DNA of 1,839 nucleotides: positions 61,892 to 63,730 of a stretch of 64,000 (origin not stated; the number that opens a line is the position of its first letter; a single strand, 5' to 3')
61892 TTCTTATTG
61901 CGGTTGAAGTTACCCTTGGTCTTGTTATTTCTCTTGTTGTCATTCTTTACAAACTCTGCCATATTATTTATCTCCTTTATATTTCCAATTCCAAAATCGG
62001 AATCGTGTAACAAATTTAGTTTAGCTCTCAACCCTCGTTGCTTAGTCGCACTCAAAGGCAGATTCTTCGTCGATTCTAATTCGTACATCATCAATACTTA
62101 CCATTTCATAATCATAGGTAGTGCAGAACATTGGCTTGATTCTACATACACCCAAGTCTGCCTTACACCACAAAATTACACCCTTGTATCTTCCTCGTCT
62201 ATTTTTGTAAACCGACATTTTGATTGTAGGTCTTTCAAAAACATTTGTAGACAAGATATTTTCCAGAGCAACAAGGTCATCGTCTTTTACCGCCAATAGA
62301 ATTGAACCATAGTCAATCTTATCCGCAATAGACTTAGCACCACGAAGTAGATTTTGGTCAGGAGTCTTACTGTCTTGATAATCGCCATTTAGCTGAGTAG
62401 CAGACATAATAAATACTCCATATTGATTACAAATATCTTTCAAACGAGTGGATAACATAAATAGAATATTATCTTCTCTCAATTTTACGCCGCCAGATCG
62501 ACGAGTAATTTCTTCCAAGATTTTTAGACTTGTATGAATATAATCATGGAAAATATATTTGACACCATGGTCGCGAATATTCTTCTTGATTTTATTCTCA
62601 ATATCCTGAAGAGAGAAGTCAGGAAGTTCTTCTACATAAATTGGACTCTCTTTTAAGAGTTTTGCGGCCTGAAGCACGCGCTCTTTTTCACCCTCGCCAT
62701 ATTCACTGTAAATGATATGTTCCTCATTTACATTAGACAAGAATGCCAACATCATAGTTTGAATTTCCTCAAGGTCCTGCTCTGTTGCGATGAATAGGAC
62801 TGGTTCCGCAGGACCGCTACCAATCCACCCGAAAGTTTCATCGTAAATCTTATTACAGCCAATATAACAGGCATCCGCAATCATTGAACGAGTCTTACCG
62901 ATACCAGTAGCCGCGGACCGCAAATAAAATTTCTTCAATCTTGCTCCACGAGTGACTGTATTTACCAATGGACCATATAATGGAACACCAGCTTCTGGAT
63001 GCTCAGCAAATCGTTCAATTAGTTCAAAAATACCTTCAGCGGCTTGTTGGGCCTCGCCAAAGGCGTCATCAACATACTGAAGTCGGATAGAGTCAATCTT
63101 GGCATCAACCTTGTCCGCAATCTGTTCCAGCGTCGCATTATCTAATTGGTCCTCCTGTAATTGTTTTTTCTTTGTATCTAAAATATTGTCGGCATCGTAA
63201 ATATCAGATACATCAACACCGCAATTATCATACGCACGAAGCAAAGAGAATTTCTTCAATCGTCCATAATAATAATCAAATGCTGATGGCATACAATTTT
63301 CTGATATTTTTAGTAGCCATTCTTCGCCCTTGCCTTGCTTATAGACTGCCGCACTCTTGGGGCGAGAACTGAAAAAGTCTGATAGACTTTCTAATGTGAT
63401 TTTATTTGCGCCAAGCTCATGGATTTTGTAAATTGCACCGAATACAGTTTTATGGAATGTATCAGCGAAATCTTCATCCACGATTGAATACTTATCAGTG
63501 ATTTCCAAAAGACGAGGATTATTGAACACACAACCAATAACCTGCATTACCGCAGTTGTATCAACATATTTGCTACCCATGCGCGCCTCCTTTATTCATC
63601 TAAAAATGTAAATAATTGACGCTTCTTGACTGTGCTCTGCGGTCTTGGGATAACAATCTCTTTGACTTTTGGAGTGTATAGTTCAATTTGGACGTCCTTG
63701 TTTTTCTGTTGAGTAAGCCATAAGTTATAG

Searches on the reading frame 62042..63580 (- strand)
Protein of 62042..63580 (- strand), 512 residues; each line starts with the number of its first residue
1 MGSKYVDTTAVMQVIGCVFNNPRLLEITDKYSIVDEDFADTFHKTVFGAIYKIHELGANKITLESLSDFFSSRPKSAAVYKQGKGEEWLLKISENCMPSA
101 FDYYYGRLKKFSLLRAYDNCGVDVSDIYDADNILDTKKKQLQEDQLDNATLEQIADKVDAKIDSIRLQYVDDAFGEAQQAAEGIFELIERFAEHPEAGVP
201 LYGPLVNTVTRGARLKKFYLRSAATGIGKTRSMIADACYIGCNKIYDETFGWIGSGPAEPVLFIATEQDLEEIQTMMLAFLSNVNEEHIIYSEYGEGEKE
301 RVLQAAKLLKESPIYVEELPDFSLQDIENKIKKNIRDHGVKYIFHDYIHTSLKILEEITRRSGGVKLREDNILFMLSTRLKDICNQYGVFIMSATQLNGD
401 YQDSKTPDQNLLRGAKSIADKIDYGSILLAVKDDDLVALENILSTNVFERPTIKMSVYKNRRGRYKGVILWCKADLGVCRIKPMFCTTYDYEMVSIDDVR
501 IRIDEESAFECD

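Call 30: find_encoding_contigs(protein=window:62042-63580:-, flank=10000, max_places=6)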
Protein window:62042-63580:- (512 aa): 23 contigs read that carry it; 4 places shown.
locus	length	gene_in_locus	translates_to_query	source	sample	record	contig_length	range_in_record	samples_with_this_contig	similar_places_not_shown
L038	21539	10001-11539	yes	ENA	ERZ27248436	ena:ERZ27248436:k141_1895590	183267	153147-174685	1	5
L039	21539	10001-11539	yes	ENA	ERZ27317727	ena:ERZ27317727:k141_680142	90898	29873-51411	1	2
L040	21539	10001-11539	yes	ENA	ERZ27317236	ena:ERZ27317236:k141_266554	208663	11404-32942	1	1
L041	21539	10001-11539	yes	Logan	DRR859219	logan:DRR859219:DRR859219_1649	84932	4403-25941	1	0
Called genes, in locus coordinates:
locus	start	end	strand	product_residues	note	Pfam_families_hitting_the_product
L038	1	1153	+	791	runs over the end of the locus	PF00521:DNA_topoisoIV, PF03989:DNA_gyraseA_C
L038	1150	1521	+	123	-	-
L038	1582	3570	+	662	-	PF22745:Nlig-Ia (weak), PF01653:DNA_ligase_aden, PF03120:OB_DNA_ligase, PF00533:BRCT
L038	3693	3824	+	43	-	-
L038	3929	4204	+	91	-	-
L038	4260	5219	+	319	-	PF01541:GIY-YIG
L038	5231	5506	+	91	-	-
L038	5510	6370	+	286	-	PF00303:Thymidylat_synt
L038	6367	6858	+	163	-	PF00186:DHFR_1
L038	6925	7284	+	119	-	-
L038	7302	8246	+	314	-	PF27337:YorF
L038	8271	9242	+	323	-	PF13479:AAA_24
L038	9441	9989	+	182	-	PF26927:Phage_SPbeta_YorH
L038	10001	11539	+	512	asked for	PF00772:DnaB (weak), PF03796:DnaB_C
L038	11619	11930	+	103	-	-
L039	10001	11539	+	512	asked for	PF00772:DnaB (weak), PF03796:DnaB_C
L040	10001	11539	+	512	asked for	PF00772:DnaB (weak), PF03796:DnaB_C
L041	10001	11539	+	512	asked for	PF00772:DnaB (weak), PF03796:DnaB_C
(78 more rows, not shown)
